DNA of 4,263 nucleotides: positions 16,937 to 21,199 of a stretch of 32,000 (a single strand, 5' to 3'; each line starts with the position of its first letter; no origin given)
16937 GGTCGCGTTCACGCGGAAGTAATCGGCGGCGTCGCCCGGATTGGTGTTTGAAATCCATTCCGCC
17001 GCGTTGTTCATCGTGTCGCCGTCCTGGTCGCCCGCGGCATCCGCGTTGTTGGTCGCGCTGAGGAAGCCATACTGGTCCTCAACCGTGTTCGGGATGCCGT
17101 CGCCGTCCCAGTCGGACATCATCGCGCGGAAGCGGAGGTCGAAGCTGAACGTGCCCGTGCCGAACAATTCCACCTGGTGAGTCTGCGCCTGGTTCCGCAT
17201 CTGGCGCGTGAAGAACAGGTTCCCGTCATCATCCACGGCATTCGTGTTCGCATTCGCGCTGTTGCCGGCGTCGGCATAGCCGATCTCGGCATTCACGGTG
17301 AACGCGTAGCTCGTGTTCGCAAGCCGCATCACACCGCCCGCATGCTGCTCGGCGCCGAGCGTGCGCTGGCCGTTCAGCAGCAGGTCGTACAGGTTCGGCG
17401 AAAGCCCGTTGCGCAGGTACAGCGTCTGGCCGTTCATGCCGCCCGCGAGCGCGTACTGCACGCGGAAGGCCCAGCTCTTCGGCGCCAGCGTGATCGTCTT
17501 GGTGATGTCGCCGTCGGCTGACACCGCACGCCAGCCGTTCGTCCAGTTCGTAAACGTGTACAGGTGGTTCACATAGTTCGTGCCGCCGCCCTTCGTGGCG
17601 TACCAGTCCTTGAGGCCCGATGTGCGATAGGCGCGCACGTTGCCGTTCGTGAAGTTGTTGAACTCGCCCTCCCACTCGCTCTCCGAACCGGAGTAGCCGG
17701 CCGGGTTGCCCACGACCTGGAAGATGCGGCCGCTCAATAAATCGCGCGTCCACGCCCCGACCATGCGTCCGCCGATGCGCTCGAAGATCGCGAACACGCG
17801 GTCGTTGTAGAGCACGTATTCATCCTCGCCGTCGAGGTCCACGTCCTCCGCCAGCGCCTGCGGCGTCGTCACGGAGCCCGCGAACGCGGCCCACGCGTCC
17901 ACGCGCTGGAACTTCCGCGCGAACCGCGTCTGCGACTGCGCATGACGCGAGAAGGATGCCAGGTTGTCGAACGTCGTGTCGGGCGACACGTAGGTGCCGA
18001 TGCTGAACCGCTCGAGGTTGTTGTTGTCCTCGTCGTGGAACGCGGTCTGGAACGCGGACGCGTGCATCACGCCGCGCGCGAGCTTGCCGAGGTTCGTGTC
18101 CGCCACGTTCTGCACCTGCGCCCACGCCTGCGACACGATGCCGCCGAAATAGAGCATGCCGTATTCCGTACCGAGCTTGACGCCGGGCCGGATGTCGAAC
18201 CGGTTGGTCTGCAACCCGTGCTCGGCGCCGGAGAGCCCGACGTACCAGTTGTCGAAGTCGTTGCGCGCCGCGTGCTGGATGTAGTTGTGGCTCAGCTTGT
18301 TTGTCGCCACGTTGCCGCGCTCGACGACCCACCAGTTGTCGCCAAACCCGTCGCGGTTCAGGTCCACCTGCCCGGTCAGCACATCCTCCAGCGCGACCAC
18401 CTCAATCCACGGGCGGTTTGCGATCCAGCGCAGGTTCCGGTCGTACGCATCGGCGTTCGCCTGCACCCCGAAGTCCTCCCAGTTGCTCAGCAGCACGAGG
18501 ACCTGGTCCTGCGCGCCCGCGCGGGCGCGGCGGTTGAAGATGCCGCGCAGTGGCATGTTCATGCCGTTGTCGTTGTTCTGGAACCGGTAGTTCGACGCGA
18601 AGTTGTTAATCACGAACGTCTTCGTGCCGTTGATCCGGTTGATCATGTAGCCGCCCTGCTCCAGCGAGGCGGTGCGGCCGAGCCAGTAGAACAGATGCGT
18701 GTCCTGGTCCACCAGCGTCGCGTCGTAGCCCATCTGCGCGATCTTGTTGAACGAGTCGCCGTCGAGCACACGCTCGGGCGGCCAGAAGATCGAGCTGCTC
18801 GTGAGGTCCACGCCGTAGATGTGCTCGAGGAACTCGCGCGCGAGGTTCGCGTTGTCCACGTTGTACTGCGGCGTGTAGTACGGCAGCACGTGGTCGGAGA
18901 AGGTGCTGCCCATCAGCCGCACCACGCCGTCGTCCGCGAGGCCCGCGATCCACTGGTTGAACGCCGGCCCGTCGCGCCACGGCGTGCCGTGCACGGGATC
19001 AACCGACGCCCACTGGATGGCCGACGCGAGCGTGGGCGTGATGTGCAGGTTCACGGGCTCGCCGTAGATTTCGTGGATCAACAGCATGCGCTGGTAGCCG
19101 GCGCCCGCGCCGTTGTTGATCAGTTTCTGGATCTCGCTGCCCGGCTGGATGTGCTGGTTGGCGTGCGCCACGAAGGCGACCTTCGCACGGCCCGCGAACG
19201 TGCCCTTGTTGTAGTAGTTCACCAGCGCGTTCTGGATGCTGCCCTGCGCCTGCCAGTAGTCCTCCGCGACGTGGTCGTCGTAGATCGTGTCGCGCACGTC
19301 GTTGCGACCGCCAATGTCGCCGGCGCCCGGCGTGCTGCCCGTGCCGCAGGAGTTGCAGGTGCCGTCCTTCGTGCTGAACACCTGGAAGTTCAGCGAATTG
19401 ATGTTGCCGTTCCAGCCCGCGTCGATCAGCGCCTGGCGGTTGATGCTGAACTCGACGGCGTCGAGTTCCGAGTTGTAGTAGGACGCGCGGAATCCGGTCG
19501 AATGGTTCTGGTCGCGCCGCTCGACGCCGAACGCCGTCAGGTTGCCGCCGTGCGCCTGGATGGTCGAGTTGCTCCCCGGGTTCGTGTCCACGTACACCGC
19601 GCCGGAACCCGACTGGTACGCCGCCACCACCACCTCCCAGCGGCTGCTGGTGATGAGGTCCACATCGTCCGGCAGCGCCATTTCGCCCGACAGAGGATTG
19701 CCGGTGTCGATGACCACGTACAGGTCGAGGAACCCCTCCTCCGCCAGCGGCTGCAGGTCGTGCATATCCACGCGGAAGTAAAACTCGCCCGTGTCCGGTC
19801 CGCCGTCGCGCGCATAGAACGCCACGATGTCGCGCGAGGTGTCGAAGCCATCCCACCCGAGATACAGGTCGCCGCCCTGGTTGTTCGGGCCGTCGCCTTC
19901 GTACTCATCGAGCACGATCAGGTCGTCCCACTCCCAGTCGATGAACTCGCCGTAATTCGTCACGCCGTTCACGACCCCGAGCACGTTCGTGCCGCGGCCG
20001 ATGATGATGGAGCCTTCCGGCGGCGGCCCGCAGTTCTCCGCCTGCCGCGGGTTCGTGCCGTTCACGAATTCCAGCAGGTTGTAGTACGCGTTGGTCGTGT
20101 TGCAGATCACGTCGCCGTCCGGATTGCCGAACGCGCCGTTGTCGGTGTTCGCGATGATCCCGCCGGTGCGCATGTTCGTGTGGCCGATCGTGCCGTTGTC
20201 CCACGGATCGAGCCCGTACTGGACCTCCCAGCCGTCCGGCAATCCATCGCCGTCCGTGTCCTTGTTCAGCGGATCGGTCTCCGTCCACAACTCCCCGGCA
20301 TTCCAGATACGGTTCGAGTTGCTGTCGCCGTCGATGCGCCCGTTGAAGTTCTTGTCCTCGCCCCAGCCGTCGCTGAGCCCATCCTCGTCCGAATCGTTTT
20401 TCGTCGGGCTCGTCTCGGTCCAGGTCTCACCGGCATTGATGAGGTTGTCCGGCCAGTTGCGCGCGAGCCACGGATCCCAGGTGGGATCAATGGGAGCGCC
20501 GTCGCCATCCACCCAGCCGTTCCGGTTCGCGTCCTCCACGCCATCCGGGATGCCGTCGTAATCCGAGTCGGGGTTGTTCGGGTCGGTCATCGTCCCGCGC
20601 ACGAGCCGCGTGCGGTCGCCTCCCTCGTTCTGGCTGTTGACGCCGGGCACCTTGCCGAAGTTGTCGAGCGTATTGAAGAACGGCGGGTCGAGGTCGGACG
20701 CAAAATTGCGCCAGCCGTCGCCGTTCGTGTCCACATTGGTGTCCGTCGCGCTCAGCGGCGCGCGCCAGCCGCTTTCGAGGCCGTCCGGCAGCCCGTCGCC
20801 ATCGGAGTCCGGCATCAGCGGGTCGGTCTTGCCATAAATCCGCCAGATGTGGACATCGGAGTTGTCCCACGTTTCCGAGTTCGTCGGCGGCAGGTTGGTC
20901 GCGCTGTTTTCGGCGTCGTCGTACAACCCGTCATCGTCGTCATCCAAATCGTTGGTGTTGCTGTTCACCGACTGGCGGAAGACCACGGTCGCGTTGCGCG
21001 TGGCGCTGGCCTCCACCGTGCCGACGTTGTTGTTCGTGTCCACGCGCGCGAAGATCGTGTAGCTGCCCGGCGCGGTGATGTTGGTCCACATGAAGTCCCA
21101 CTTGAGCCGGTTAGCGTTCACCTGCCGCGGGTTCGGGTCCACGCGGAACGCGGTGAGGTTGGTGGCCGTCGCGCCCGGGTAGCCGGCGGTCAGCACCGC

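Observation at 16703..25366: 2887-aa secreted protein fusing an intact GH13 amylase to a GH57-like module via TSP3 calcium-binding repeats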

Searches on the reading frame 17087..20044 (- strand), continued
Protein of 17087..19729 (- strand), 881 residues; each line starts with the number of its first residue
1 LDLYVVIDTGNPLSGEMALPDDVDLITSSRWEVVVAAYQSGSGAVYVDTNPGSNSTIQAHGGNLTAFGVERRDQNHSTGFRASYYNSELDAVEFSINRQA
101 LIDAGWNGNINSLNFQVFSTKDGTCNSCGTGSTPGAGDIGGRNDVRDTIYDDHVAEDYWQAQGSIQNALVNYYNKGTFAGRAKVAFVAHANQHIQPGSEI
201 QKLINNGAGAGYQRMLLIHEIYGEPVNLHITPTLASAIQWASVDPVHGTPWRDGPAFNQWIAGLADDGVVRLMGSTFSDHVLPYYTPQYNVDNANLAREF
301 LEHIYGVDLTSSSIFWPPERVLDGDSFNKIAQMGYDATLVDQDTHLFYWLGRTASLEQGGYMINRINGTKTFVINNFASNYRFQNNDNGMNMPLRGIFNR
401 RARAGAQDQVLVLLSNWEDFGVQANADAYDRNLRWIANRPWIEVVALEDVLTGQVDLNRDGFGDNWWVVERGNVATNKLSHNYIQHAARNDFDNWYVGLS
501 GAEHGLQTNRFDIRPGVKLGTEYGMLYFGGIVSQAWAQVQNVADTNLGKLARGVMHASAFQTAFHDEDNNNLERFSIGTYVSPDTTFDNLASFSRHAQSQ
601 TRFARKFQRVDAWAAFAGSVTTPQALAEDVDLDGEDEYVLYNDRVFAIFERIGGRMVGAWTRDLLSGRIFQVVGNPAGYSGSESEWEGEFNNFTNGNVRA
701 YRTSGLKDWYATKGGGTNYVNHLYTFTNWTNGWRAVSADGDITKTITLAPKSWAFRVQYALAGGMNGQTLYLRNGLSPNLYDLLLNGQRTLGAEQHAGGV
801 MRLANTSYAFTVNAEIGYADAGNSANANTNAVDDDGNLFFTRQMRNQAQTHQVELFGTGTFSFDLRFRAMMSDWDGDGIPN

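Call 80: list_cluster_members(proteins=[P0338, P0341, P0342, P0344, P0348, P0349, P0350, P0351, P0355, P0356])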
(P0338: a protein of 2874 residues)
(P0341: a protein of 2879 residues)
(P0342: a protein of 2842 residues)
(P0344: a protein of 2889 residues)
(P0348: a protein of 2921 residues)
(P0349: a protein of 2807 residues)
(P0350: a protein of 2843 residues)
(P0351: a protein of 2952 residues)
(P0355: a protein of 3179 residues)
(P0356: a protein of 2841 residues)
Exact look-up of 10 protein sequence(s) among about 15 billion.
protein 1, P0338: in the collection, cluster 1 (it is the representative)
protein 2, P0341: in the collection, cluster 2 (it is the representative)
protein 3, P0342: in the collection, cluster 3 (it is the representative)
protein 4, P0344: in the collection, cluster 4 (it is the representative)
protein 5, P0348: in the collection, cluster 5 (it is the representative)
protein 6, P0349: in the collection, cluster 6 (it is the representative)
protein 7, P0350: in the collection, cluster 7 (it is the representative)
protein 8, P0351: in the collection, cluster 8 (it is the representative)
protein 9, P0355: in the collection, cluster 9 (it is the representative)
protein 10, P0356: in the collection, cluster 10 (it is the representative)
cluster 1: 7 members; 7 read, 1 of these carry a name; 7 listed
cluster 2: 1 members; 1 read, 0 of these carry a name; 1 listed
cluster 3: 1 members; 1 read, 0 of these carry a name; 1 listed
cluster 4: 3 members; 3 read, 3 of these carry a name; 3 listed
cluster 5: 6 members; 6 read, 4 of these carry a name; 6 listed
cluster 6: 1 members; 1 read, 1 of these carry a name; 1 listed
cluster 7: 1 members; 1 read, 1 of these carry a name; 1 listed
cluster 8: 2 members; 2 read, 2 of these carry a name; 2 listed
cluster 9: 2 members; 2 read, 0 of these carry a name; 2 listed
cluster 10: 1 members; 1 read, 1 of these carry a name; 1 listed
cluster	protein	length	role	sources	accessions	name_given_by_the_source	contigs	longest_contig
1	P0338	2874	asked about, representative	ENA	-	-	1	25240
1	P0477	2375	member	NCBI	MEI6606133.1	MAG: alpha-amylase family glycosyl hydrolase, partial [Verrucomicrobiota bacterium]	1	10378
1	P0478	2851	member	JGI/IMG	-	-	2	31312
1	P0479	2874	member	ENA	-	-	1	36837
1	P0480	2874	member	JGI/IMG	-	-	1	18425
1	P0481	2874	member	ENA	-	-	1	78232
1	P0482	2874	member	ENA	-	-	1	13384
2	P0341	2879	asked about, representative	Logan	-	-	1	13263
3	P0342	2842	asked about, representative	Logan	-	-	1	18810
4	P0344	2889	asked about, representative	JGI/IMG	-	hypothetical protein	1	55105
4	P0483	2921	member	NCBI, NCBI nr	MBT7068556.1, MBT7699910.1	MAG: hypothetical protein HN919_19835 [Verrucomicrobia bacterium] | hypothetical protein [Verrucomicrobiota bacterium]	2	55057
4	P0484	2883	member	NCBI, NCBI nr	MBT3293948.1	MAG: hypothetical protein HN383_01645 [Verrucomicrobia bacterium] | hypothetical protein [Verrucomicrobiota bacterium]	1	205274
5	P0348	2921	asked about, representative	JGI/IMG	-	hypothetical protein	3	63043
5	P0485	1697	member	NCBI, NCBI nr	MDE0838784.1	MAG: alpha-amylase family glycosyl hydrolase, partial [Kiritimatiellae bacterium] | alpha-amylase family glycosyl hydrolase [Kiritimatiellia bacterium]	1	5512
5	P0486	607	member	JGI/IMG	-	hypothetical protein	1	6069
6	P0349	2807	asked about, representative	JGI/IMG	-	glycosidase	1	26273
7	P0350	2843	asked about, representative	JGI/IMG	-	glycosidase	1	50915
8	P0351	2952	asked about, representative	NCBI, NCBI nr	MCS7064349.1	MAG: alpha-amylase family glycosyl hydrolase [Methylacidiphilales bacterium] | alpha-amylase family glycosyl hydrolase [Candidatus Methylacidiphilales bacterium]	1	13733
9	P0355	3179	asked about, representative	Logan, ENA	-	-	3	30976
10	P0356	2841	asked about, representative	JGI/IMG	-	glycosidase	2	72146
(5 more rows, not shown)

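Call 93: search_protein_families(library=pfam, proteins=[P0368, P0365], max_evalue=10)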
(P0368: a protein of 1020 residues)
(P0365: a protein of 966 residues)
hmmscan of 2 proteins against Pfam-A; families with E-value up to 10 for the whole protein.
P0368 (1020 aa): 3 families
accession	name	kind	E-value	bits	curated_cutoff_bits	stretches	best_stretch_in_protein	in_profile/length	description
PF23166.1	Ig_N_CWD1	-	1.4e-09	38.6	27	1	23-127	8-120/121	Alpha-glucan water dikinase 1 Ig-like N-terminal domain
PF03065.20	Glyco_hydro_57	-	0.0026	17.6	21.2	1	430-518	93-180/291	Glycosyl hydrolase family 57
PF09095.17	AmyA-gluTrfs_C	-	0.046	13.8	22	1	797-828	1-32/284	Alpha-amylase/4-alpha-glucanotransferase, C-terminal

P0365 (966 aa): 2 families
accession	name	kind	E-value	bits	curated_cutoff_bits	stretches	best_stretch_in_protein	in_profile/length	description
PF03065.20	Glyco_hydro_57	-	0.0026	17.6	21.2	1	381-491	100-202/291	Glycosyl hydrolase family 57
PF09095.17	AmyA-gluTrfs_C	-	0.0033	17.5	22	1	822-890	120-193/284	Alpha-amylase/4-alpha-glucanotransferase, C-terminal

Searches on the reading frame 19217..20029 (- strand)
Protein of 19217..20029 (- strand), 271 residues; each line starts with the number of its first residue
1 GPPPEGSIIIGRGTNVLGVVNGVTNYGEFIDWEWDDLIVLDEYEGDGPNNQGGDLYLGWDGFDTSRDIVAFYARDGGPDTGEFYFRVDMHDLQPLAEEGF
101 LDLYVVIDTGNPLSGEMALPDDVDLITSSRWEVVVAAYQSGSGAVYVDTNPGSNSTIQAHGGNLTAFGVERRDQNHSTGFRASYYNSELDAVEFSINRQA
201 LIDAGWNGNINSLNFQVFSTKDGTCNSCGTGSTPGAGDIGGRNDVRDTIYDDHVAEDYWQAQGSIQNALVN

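Call 93: search_protein_families(library=pfam, proteins=[window:19217-20029:-], max_evalue=10)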
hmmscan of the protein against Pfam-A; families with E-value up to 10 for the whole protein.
window:19217-20029:- (271 aa): 0 families
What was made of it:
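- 19247..20029 (-): aa 1780-2040: beta-sandwich domain preceding the GH57-like barrel, family unassigned. No Pfam match (call 93).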

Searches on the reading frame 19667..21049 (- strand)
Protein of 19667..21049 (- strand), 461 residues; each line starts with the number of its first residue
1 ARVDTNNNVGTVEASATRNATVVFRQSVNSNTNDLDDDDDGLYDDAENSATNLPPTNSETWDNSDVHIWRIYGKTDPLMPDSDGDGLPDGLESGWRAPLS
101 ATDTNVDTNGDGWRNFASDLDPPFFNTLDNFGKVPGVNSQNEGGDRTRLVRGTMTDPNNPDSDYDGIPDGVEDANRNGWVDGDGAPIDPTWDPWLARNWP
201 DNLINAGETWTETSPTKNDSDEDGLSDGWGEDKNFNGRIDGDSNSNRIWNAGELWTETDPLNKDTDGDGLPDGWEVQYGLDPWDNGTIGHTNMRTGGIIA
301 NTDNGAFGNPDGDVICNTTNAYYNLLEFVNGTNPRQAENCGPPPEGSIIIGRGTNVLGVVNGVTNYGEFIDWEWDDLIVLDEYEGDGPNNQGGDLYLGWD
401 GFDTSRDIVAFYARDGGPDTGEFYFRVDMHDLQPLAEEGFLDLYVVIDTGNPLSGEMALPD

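Call 7: search_protein_families(library=pfam, proteins=[window:19667-21049:-], max_evalue=10)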
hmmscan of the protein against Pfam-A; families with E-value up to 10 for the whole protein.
window:19667-21049:- (461 aa): 1 family
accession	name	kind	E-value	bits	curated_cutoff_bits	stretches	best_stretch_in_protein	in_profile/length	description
PF18884.5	TSP3_bac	-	4.5e-06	26.8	25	3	264-282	1-19/22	Bacterial TSP3 repeat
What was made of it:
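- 20192..20956 (-): aa 1471-1725: conserved TSP3-type calcium-binding repeat region. Loops start at aa 1475, 1520, 1546, 1600, 1612, 1658, 1671 and 1703. PF18884, 26.8 bits against a cut-off of 25 (call 7).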
